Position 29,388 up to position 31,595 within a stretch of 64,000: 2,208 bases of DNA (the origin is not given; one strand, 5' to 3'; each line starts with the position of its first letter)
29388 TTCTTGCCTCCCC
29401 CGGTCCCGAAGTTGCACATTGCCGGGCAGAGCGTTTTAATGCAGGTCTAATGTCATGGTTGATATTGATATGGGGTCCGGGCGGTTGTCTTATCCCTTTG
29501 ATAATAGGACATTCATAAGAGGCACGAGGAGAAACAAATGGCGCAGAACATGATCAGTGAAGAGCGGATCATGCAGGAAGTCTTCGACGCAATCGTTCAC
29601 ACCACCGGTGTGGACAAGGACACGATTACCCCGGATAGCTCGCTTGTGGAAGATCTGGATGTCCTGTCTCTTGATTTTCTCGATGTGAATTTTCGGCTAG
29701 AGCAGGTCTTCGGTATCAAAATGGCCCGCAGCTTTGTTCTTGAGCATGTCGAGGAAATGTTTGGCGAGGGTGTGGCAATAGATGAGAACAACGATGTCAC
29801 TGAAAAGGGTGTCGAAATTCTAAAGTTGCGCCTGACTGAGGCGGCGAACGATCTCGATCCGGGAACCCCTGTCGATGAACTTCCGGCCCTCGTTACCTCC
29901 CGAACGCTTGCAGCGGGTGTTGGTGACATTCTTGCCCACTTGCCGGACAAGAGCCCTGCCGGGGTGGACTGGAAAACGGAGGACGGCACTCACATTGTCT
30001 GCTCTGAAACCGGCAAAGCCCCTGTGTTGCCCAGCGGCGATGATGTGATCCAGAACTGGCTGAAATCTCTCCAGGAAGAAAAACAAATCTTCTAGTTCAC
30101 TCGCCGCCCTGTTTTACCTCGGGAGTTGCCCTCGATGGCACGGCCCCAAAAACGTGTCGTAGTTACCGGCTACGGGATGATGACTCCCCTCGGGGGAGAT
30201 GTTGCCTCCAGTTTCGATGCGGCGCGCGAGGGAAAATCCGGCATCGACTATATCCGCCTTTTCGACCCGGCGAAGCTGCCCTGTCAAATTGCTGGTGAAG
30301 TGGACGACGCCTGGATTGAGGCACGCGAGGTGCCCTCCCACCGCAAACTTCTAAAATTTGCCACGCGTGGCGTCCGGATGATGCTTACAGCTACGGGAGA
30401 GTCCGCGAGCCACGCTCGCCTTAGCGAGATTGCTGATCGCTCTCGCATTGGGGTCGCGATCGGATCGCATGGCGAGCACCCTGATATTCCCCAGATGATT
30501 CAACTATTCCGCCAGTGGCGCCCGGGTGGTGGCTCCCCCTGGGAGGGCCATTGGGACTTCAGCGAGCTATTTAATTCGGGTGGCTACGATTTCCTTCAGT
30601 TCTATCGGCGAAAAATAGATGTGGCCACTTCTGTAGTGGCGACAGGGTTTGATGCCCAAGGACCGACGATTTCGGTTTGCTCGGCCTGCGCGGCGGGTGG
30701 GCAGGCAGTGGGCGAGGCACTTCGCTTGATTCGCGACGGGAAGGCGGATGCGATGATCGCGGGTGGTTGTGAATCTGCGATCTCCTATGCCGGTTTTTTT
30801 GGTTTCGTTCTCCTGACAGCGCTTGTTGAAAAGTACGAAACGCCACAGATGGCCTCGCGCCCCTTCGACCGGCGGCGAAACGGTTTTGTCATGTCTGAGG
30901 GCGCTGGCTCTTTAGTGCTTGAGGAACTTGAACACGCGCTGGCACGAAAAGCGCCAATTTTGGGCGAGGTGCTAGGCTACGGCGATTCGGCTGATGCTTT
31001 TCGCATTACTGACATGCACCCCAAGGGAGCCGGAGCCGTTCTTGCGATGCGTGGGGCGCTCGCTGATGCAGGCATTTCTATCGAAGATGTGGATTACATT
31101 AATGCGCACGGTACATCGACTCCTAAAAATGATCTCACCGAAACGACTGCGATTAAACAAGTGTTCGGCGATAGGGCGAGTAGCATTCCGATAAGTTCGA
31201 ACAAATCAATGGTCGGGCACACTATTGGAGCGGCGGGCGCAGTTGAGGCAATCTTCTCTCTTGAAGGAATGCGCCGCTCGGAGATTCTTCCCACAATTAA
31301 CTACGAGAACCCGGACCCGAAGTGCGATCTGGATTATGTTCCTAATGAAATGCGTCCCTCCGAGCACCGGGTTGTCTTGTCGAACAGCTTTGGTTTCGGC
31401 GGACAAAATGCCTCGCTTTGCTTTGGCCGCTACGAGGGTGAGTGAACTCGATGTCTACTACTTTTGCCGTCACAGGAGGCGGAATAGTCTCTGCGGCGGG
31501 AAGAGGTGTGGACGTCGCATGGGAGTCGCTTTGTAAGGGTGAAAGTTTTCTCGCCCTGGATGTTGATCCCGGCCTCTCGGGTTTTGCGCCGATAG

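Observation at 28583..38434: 11-gene type II FAS/PKS-like operon (aryl-polyene-like specialised lipid system) of unclear product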

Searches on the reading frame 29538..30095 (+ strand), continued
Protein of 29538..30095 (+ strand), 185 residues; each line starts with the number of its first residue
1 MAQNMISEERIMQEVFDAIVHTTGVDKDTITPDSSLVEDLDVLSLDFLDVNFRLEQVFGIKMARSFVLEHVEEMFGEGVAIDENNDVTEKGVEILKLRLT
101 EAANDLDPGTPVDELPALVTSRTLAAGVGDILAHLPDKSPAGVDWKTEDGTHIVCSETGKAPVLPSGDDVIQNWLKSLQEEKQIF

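Call 23: find_related_loci(query=A1, collection=genome_contigs, flank=10000)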
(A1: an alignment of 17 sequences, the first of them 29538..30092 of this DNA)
Query A1 (185 aa) in genome_contigs; peptide patterns used: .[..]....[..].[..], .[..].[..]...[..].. (x = any residue, [..] = any of these).
337 stretches matched a pattern; 220 encode a relative of the query (tblastn E <= 1e-3); the best 80 are kept; 80 distinct loci.
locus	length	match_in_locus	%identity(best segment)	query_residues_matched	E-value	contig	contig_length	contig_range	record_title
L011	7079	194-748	83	1-185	4e-103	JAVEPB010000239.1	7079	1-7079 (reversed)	MAG: bacterium isolate ODZ_NOB7a k141_71468, whole genome shotgun sequence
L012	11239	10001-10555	83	1-185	3e-102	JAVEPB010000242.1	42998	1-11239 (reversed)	MAG: bacterium isolate ODZ_NOB7a k141_800213, whole genome shotgun sequence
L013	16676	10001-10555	82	1-185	7e-102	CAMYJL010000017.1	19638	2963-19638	MAG: uncultured Nitrospinae bacterium isolate FO_M_Nitrospinota_01 genome assembly, contig: scaffold_1899, whole genome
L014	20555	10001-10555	82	1-185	2e-100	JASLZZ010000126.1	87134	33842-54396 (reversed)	MAG: Nitrospinota bacterium isolate ETNP2_MAG_82 c_000002203299, whole genome shotgun sequence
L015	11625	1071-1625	74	1-185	4e-91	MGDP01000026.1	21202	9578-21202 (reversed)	MAG: Candidatus Tectomicrobia bacterium RIFCSPLOWO2_12_FULL_69_37 rifcsplowo2_12_scaffold_13308, whole genome shotgun se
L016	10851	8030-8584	72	1-185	3e-90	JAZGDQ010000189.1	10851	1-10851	MAG: bacterium isolate SCS3bin.47 SCS3bin.47_189, whole genome shotgun sequence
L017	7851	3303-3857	72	1-185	3e-90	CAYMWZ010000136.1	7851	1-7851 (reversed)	MAG TPA_asm: uncultured Nitrospinaceae bacterium isolate binchicken_co21_438 genome assembly, contig: NODE_9306_length_7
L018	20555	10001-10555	72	1-185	8e-89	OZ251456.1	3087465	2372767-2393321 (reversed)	MAG: bacterium isolate 40c3c2bc-7189-494c-ad94-02bb7458a69d genome assembly, chromosome: 1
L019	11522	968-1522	71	1-185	3e-88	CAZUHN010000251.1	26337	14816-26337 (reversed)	MAG TPA_asm: uncultured Nitrospinaceae bacterium isolate SRP260945_co2_144 genome assembly, contig: k141_1091165, whole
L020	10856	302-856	72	1-185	5e-88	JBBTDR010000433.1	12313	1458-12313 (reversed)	MAG: Nitrospinota bacterium isolate H14-bin062_1 H14_bin062_1_000000000433, whole genome shotgun sequence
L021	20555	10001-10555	71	1-185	1e-87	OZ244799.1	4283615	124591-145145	MAG: bacterium isolate fda9cd22-9c8c-44c4-8321-deb2e702e096 genome assembly, chromosome: 1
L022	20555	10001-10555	71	1-185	2e-87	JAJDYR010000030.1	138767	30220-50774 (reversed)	MAG: bacterium isolate jk18x34bins.43 k141_512588, whole genome shotgun sequence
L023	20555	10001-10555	71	1-185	2e-86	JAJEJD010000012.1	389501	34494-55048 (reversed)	MAG: bacterium isolate p16x63bins.49 k141_453995, whole genome shotgun sequence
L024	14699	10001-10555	71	1-185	2e-86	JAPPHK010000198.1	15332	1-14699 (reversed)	MAG: Nitrospinota bacterium isolate RHO1_bin_79 NODE_5639_length_15332_cov_10.104143, whole genome shotgun sequence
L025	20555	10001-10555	71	1-185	2e-86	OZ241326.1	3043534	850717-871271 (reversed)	MAG: bacterium isolate 4cf85a08-3ac9-4936-9f49-292be0ba675b genome assembly, chromosome: 1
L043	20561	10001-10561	54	1-185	4e-67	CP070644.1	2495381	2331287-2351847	MAG: Nitrospiraceae bacterium isolate bin899 chromosome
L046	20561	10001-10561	52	1-185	7e-64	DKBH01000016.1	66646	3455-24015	MAG TPA_asm: Nitrospiraceae bacterium UBA6905 UBA6905_contig_2236, whole genome shotgun sequence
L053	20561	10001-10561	53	1-185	1e-61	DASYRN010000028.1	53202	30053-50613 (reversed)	MAG TPA_asm: Candidatus Binatia bacterium isolate SMAG_U4512 k141_1676671, whole genome shotgun sequence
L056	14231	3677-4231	53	1-185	6e-62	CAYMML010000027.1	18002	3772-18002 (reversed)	MAG TPA_asm: uncultured Thermodesulfovibrio sp. isolate SRP162660_co1_93 genome assembly, contig: NODE_1481_length_18002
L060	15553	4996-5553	52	1-185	2e-61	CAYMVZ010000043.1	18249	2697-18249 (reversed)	MAG TPA_asm: uncultured Nitrospinota bacterium isolate binchicken_co201_466 genome assembly, contig: NODE_3183_length_18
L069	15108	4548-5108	52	1-185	2e-60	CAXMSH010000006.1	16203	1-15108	MAG: Thermodesulfovibrionia bacterium isolate 10C-St20-MC-01_bin.12.strict genome assembly, contig: NODE_6_length_16203_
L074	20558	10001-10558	49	1-184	1e-59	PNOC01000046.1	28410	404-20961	MAG: Thermodesulfovibrio sp. isolate SW.3.86 SW_1000867_28410, whole genome shotgun sequence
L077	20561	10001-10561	51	1-185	1e-59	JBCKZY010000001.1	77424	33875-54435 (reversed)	Thermodesulfovibrionia bacterium isolate SLM_LV1_0208-G10 Node_1_length_77424_cov_84.508347, whole genome shotgun sequen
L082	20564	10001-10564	53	1-185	5e-59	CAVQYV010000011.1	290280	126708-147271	MAG: uncultured candidate division NC10 bacterium isolate MFD00032.bin.1.264 genome assembly, contig: contig_76530, whol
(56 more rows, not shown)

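Call 32: search_protein_families(library=pfam, proteins=[L082:19224-20549:+, L053:15268-16608:+, L046:18115-19407:+, L056:12927-14051:+, L053:6700-9096:+, L082:6990-8702:+, L074:5552-8947:+, L043:12577-13752:+, L053:16674-17330:+, L053:17334-18392:+], max_evalue=0.0001)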
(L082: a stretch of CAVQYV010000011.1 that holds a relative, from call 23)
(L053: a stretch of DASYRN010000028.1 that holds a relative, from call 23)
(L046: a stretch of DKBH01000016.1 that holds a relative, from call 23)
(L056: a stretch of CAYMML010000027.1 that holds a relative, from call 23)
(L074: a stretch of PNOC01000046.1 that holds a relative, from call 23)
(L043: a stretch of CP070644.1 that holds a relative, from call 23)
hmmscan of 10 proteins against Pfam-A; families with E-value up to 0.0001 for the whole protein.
L082:19224-20549:+ (441 aa): 1 family
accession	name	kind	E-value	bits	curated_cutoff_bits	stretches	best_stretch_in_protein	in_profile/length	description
PF00668.25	Condensation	-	1.3e-10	41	30.6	1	209-439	215-431/456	Condensation domain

L053:15268-16608:+ (446 aa): 1 family
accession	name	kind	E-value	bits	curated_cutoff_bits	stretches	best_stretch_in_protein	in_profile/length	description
PF00668.25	Condensation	-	5.1e-12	45.7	30.6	1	28-318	27-319/456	Condensation domain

L046:18115-19407:+ (430 aa): 1 family
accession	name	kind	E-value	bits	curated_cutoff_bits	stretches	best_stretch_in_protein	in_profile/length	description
PF00668.25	Condensation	-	1.4e-11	44.2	30.6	0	193-324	216-335/456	Condensation domain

L056:12927-14051:+ (374 aa): 2 families
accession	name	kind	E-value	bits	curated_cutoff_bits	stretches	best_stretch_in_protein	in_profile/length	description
PF13487.12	HD_5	-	3.7e-34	118.4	27.2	1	167-334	6-170/170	HD domain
PF01966.28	HD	-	1.6e-17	64.3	22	1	176-297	2-114/116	HD domain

L053:6700-9096:+ (798 aa): 3 families
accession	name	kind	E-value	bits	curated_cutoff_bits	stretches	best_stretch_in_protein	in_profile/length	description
PF04453.20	LptD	-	1.3e-22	81.1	22.4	1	311-634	1-326/384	LPS transport system D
PF19838.5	LptD_2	-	1.1e-15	57.8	22.5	1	198-408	8-202/464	LptD protein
PF03968.19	LptD_N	-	1.4e-06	29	20.4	1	55-148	2-104/113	LptA/(LptD N-terminal domain) LPS transport protein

L082:6990-8702:+ (570 aa): 2 families
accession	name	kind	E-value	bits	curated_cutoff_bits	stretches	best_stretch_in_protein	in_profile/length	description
PF01855.24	POR_N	-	2.4e-55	188.2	27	1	214-447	2-230/231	Pyruvate flavodoxin/ferredoxin oxidoreductase, thiamine diP-bdg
PF01558.24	POR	-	3e-29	102.8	27.4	1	21-178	1-173/173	Pyruvate ferredoxin/flavodoxin oxidoreductase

L074:5552-8947:+ (1131 aa): 4 families
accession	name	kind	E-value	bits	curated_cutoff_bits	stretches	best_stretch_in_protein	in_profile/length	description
PF07731.20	Cu-oxidase_2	-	1.7e-24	86.6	20.4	1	700-817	37-133/137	Multicopper oxidase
PF18911.6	PKD_4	-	6.9e-11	42.5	27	1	982-1033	24-76/85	PKD domain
PF18998.6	Flg_new_2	-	8.3e-08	32.5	23.6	1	52-126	2-70/73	Divergent InlB B-repeat domain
PF07732.21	Cu-oxidase_3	-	4.8e-06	27.1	21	0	364-407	78-117/119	Multicopper oxidase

L043:12577-13752:+ (391 aa): 1 family
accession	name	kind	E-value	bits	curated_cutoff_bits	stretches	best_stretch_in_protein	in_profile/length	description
PF02636.23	Methyltransf_28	-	5.4e-65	219.7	23.3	1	62-319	1-248/249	Putative S-adenosyl-L-methionine-dependent methyltransferase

L053:16674-17330:+ (218 aa): 1 family
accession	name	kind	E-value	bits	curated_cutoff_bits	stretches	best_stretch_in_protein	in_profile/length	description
PF04028.18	DUF374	-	3.5e-17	62.2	26.8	1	71-134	6-69/69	Domain of unknown function (DUF374)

L053:17334-18392:+ (352 aa): 1 family
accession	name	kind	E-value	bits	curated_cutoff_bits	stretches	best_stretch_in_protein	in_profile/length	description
PF02517.21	Rce1-like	-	1.7e-08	35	22.4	1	119-198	12-91/93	Type II CAAX prenyl endopeptidase Rce1-like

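Call 66: predict_structure(alignment_id=A2)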
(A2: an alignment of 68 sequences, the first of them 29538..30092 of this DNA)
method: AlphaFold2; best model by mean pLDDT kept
length: 185 residues; sequences in the alignment: 68
mean_pLDDT: 91.0   pTM: 0.86
mean pLDDT of the five models: 91.0, 90.6, 90.6, 89.7, 89.2
residues with pLDDT >= 90: 135; 70-90: 46; 50-70: 4; < 50: 0
segments of 3 or more residues with pLDDT < 50: none
pLDDT, mean of each block of 10 residues (from residue 1): 78 96 92 91 89 95 91 93 95 91 89 91 94 91 89 91 94 93 83
secondary structure, 60 per line:
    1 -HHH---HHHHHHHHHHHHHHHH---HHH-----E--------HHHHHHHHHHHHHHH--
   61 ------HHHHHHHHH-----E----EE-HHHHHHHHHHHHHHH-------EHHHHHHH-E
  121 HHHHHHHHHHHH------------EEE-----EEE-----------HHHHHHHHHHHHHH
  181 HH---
elements in order: H8-23 H44-58 H67-75 H89-103 H112-118 H121-132 E145-147 E153-155 H167-182

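Call 68: fold_search(model_id=the predicted structure, library=pdb)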
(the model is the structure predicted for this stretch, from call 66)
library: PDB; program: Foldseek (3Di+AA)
matches with E <= 10: 276; with E <= 0.001: 0
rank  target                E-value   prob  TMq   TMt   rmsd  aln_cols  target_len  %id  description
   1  3lmo                  3.8e-03  1.00  0.35  0.64   5.1       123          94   25  Crystal Structure of specialized acyl carrier protein (RPA2022) from Rhodopseudomonas palustris, Northeast Structural Ge (released 2010-02-16)
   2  2kw2_MODEL_1_A        6.3e-03  1.00  0.35  0.61   5.1       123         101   24  Solution NMR of the specialized acyl carrier protein (RPA2022) from Rhodopseudomonas palustris, Northeast Stru (released 2010-04-21)
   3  2qnw                  9.3e-03  1.00  0.30  0.65   1.5        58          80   29  Toxoplasma gondii apicoplast-targeted acyl carrier protein (released 2007-07-31)
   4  3ejb_C                1.4e-02  1.00  0.29  0.65   4.1        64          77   30  Crystal Structure of P450BioI in complex with tetradecanoic acid ligated Acyl Carrier Protein (released 2008-10-07)
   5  2eht                  1.5e-02  1.00  0.28  0.65   4.2        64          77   33  Crystal structure of acyl carrier protein from Aquifex aeolicus (form 2) (released 2007-09-11)
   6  8f5i_A                1.5e-02  1.00  0.37  0.70   4.4       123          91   21  SARS-CoV-2 S2 helix epitope scaffold bound by antibody DH1057.1 (released 2023-10-11)
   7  4etw_B                1.6e-02  1.00  0.26  0.61   5.1        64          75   30  Structure of the Enzyme-ACP Substrate Gatekeeper Complex Required for Biotin Synthesis (released 2012-10-17)
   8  3gzm_A                1.9e-02  1.00  0.30  0.68   1.2        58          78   24  Crystal Structure of holo PfACP Reduced Monomer (released 2009-04-21)
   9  6n3p_I                2.6e-02  1.00  0.29  0.67   4.2        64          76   30  Crosslinked AcpP=FabZ complex from E. coli Type II FAS (released 2019-03-13)
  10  3eje_G                2.7e-02  1.00  0.29  0.68   4.1        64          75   30  Crystal Structure of P450BioI in complex with octadec-9Z-enoic acid ligated Acyl Carrier Protein (released 2008-10-07)
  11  6lvt_MODEL_1_A        2.7e-02  1.00  0.30  0.64   7.2        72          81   30  Solution structure of holo acyl carrier protein from Thermotoga maritima (released 2020-12-09)
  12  8zkp_D                2.9e-02  1.00  0.30  0.63   1.4        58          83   29  Cryo-EM structure of the efflux transporter MmpL5/MmpS5 from Mycobacterium tuberculosis, C3 symmetry (released 2025-05-21)
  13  1l0i                  2.9e-02  1.00  0.26  0.60   6.5        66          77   30  Crystal structure of butyryl-ACP I62M mutant (released 2003-02-11)
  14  9gm6_D                3.0e-02  1.00  0.28  0.69   4.2        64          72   28  MukBEF in a nucleotide-bound state with open neck gate (heads core) (released 2025-03-26)
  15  2ehs                  3.2e-02  1.00  0.29  0.67   4.2        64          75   33  Crystal structure of acyl carrier protein from Aquifex aeolicus (form 1) (released 2007-09-11)
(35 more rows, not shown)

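Call 77: search_protein_families(library=pfam, proteins=[L060:8684-9988:+, L069:6941-7936:-, L069:7563-8483:-, L077:12648-13313:-], max_evalue=0.001)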
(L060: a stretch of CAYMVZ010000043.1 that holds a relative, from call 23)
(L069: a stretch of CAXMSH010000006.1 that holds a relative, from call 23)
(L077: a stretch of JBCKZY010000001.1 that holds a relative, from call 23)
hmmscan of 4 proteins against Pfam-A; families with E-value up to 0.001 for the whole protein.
L060:8684-9988:+ (434 aa): 4 families
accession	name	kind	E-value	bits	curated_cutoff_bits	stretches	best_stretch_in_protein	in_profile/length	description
PF04055.27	Radical_SAM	-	2.7e-15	57.4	29.5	1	159-317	1-165/166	Radical SAM superfamily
PF19864.5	Radical_SAM_N2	-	2.3e-07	30.8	29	1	54-145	58-147/151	Radical SAM proteins, N-terminal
PF02310.24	B12-binding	-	2.6e-05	24.5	32.1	1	53-116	48-117/121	B12 binding domain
PF13282.11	DUF4070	-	3.5e-05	24.3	22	1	339-431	3-95/144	Domain of unknown function (DUF4070)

L069:6941-7936:- (331 aa): 1 family
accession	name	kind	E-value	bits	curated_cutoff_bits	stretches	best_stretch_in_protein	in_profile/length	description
PF02201.23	SWIB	-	1.7e-30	105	25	1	257-330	1-74/74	SWIB/MDM2 domain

L069:7563-8483:- (306 aa): 1 family
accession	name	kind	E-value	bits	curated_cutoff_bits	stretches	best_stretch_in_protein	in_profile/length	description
PF19459.4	DUF5996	-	5e-138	459.6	25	1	11-303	1-295/296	Family of unknown function (DUF5996)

L077:12648-13313:- (221 aa): 0 families

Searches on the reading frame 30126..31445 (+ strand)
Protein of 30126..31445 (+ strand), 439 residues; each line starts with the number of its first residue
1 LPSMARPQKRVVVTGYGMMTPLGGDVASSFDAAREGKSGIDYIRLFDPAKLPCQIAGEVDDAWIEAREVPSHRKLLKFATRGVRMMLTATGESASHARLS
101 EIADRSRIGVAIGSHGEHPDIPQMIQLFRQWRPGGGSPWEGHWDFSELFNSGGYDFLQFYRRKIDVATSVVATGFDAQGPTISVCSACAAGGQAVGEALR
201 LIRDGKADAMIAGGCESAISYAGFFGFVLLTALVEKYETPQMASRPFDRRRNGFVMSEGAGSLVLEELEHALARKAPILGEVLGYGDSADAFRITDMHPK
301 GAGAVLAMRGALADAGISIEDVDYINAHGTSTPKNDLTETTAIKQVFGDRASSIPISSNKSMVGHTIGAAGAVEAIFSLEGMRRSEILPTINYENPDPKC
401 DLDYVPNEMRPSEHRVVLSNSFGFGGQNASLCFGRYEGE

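Call 4: search_protein_families(library=pfam, proteins=[window:30126-31445:+], max_evalue=0.01)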
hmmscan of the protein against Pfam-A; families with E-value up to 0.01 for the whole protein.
window:30126-31445:+ (439 aa): 4 families
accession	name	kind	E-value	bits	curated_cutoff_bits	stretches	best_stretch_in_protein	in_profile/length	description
PF02801.28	Ketoacyl-synt_C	-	4.8e-34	117.3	20.8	1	279-394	1-119/119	Beta-ketoacyl synthase, C-terminal domain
PF00109.32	ketoacyl-synt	-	6.4e-34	118.1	20.8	1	9-271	2-252/252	Beta-ketoacyl synthase, N-terminal domain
PF00108.29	Thiolase_N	-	3e-05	23.9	26.4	1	170-217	67-114/260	Thiolase, N-terminal domain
PF02803.24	Thiolase_C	-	0.0074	16.4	27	0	301-384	21-99/123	Thiolase, C-terminal domain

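Call 5: search_protein_families(library=ncbifam, proteins=[window:30126-31445:+], max_evalue=0.01)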
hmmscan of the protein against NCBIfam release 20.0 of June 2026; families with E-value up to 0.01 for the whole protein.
window:30126-31445:+ (439 aa): 43 families (the best 25 are shown)
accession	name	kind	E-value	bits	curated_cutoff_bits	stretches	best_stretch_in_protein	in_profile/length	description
TIGR03150.1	fabF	equivalog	1.9e-130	435.2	493.75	2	164-433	137-406/407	beta-ketoacyl-ACP synthase II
NF005589.0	PRK07314.1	subfamily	4.3e-128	427.6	387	2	164-436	140-412/413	beta-ketoacyl-ACP synthase II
NF004970.0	PRK06333.1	subfamily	1.4e-110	370.1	525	2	165-437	150-423/424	beta-ketoacyl-ACP synthase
NF006274.0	PRK08439.1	equivalog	2.8e-108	362.3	621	2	168-434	142-404/406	beta-ketoacyl-ACP synthase II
NF005076.0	PRK06501.1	equivalog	2.8e-105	352.7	629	1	10-435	12-422/425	beta-ketoacyl-ACP synthase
NF006434.0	PRK08722.1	equivalog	8.9e-89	298.2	759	2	178-435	154-413/414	beta-ketoacyl-ACP synthase II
NF006587.0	PRK09116.1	equivalog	4.6e-84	282.5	470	2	170-436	146-407/408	beta-ketoacyl-ACP synthase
NF005935.0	PRK07967.1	equivalog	3e-79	266.7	630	2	167-437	141-405/406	beta-ketoacyl-ACP synthase I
NF005916.1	PRK07910.1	equivalog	9.4e-74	248.8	560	1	166-436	149-418/418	KasA/KasB family beta-ketoacyl-ACP synthase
NF006618.0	PRK09185.1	subfamily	2.7e-72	244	407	1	162-435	135-392/394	beta-ketoacyl-ACP synthase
NF005490.0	PRK07103.1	equivalog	3e-65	220.9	445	2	170-435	151-412/414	polyketide beta-ketoacyl:acyl carrier protein synthase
NF004618.0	PRK05952.1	equivalog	2.7e-64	217.5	455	1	161-435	120-382/384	beta-ketoacyl-ACP synthase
NF058662.1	cispenta_AmcF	equivalog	2.9e-59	201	325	2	169-434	110-368/369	cispentacin biosynthesis acyltransferase subunit AmcF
NF040607.1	mycolic_Pks13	equivalog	1.7e-33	115.2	2100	1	171-433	254-523/1680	polyketide synthase Pks13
NF045894.1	PKS_plus_SDR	equivalog_domain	1.6e-28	99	1740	1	166-406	151-389/1515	type I polyketide synthase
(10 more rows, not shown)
